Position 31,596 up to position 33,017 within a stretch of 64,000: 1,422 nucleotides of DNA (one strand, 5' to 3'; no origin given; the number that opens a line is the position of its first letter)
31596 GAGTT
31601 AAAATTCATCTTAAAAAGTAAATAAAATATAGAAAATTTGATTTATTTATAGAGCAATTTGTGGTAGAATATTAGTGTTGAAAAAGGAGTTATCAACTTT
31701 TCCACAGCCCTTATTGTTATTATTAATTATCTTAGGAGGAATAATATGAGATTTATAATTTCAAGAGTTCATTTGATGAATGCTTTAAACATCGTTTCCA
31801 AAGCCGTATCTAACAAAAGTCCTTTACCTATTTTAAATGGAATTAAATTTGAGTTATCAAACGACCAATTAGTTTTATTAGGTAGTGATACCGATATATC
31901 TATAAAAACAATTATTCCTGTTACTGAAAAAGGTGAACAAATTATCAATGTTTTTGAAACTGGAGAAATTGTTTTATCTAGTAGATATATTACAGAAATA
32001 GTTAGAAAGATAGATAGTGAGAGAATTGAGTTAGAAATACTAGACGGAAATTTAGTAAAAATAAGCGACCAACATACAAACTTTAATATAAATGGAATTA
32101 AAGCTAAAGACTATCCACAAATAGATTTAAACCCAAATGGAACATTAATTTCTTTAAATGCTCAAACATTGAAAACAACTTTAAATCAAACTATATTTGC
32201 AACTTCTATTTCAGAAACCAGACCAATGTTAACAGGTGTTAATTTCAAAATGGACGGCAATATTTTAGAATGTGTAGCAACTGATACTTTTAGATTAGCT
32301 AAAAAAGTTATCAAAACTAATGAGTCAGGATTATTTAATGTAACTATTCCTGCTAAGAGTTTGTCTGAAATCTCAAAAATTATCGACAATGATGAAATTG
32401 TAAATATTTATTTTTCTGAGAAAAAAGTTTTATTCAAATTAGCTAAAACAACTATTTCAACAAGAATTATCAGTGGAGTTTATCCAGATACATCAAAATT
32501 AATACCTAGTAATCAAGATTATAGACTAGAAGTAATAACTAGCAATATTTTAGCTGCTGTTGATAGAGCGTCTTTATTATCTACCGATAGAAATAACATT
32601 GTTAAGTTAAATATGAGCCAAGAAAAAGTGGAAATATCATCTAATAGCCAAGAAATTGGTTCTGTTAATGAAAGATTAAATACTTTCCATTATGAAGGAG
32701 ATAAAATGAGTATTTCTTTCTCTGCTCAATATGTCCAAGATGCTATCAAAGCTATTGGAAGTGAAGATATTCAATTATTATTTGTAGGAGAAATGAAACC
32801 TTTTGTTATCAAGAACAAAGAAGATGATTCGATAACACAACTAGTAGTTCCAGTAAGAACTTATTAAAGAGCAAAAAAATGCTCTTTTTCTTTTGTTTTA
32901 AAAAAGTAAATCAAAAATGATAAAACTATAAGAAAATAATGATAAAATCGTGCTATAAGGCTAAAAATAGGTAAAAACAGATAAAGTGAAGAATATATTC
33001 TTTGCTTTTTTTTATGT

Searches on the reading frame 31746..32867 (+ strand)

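Call 96: search_protein_families(library=pfam, proteins=[window:31746-32867:+], max_evalue=0.001)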
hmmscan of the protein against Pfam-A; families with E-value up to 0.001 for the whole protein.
window:31746-32867:+ (373 aa): 3 families
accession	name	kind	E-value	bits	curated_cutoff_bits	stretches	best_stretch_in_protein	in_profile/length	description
PF00712.24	DNA_pol3_beta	-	8.4e-34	116.7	24.4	2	1-127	1-120/120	DNA polymerase III beta subunit, N-terminal domain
PF02768.20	DNA_pol3_beta_3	-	1.1e-33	116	27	1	251-371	2-121/121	DNA polymerase III beta subunit, C-terminal domain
PF02767.21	DNA_pol3_beta_2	-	1.6e-32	112.6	27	1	137-248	2-116/116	DNA polymerase III beta subunit, central domain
